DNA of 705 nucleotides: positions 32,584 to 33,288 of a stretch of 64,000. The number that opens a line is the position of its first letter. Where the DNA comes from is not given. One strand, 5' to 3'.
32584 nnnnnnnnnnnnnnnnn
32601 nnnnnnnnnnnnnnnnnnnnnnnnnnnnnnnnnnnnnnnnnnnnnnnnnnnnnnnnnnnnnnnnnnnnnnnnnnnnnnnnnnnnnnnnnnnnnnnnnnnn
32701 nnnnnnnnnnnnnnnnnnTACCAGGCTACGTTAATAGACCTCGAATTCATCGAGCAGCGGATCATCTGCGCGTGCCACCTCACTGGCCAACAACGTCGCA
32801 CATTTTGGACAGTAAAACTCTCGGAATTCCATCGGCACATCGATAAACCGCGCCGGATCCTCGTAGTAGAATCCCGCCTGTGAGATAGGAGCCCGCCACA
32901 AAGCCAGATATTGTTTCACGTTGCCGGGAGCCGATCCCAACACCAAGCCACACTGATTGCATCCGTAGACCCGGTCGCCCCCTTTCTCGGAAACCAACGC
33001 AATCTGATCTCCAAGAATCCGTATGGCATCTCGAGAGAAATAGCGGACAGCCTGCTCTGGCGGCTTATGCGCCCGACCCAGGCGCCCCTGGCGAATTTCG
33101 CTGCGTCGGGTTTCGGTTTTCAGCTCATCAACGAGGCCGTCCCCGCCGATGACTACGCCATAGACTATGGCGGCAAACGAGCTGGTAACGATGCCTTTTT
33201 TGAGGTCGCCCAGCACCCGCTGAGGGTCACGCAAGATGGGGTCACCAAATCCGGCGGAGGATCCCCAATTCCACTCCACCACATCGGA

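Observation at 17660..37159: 19.5-kb single-strand unit with a second HyuA/HyuB/CoA-ligase triad, two further ligases, two SDRs, a Zn-ADH, an ACAD, an E3-less 2-oxoacid dehydrogenase and an orphan carboxyltransferase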

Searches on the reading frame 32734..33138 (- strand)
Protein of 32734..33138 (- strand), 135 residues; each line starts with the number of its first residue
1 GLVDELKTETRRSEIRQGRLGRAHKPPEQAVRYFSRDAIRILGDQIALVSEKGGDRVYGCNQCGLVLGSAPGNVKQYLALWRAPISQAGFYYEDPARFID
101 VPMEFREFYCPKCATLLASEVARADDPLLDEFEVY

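Call 96: predict_structure(alignment_id=A2)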
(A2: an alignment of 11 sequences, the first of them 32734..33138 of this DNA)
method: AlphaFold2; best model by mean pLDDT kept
length: 135 residues; sequences in the alignment: 11
mean_pLDDT: 83.7   pTM: 0.78
mean pLDDT of the five models: 83.7, 83.0, 82.6, 81.5, 80.5
residues with pLDDT >= 90: 41; 70-90: 76; 50-70: 18; < 50: 0
segments of 3 or more residues with pLDDT < 50: none
pLDDT, mean of each block of 10 residues (from residue 1): 87 88 77 82 84 88 90 88 79 66 89 91 87 67
secondary structure, 60 per line:
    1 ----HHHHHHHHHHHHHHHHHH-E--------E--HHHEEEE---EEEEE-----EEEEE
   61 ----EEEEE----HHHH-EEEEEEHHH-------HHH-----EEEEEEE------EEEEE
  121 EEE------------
elements in order: H5-22 E39-42 E46-50 E56-60 E65-69 H74-77 E79-84 E103-109 E116-123

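Call 98: fold_search(model_id=the predicted structure, library=pdb)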
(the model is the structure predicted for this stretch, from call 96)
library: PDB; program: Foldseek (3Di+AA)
matches with E <= 10: 436; with E <= 0.001: 4
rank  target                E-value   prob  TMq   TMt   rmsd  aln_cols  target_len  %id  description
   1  5m45_C                3.2e-04  1.00  0.58  0.48   4.3       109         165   24  Structure of Acetone Carboxylase purified from Xanthobacter autotrophicus (released 2017-08-09)
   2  5svb_F                4.8e-04  1.00  0.57  0.47   8.5       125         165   20  Mechanism of ATP-Dependent Acetone Carboxylation, Acetone Carboxylase AMP bound structure (released 2017-08-09)
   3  5svb_C                5.6e-04  1.00  0.58  0.48   3.3        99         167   21  Mechanism of ATP-Dependent Acetone Carboxylation, Acetone Carboxylase AMP bound structure (released 2017-08-09)
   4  5svc_C                8.8e-04  1.00  0.59  0.49   8.0       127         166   20  Mechanism of ATP-Dependent Acetone Carboxylation, Acetone Carboxylase nucleotide-free structure (released 2017-08-09)
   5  5l9w_C                4.7e-03  1.00  0.56  0.60   4.1       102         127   22  Crystal structure of the Apc core complex (released 2017-01-18)
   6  8r09_F                1.6e-01  0.25  0.23  0.08  14.8       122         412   12  Cryo-EM structure of the cross-exon pre-B+5'ss+ATPgammaS complex (released 2024-05-22)
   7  6wnx_A                2.4e-01  0.18  0.20  0.07  16.1       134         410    8  FBXW11-SKP1 in complex with a pSer33/pSer37 Beta-Catenin peptide (released 2020-05-06)
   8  6l8a_E                2.6e-01  0.30  0.21  0.08  10.4       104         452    7  Tetrathionate hydrolase from Acidithiobacillus ferrooxidans (released 2020-11-11)
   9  6l8a_F                2.6e-01  0.16  0.21  0.08  14.4       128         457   10  Tetrathionate hydrolase from Acidithiobacillus ferrooxidans (released 2020-11-11)
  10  2ovq_B                2.6e-01  0.15  0.21  0.07  14.8       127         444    9  Structure of the Skp1-Fbw7-CyclinEdegC complex (released 2007-04-24)
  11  6wnx_G                2.8e-01  0.12  0.18  0.07  15.9       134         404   10  FBXW11-SKP1 in complex with a pSer33/pSer37 Beta-Catenin peptide (released 2020-05-06)
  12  6l8a_D                2.9e-01  0.16  0.21  0.07  14.2       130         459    9  Tetrathionate hydrolase from Acidithiobacillus ferrooxidans (released 2020-11-11)
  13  7cqy_E                3.5e-01  0.21  0.21  0.08  12.5       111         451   11  Tetrathionate hydrolase from Acidithiobacillus ferrooxidans mutant - D325N (released 2021-01-27)
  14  8orr                  3.5e-01  0.14  0.19  0.08  11.0       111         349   10  Outer membrane protein assembly factor BamB from Klebsiella pneumoniae (released 2024-04-24)
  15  2yms_B                3.9e-01  0.30  0.20  0.33  11.0        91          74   10  Structure and assembly of a b-propeller with nine blades and a new conserved repetitive sequence motif (released 2013-10-30)
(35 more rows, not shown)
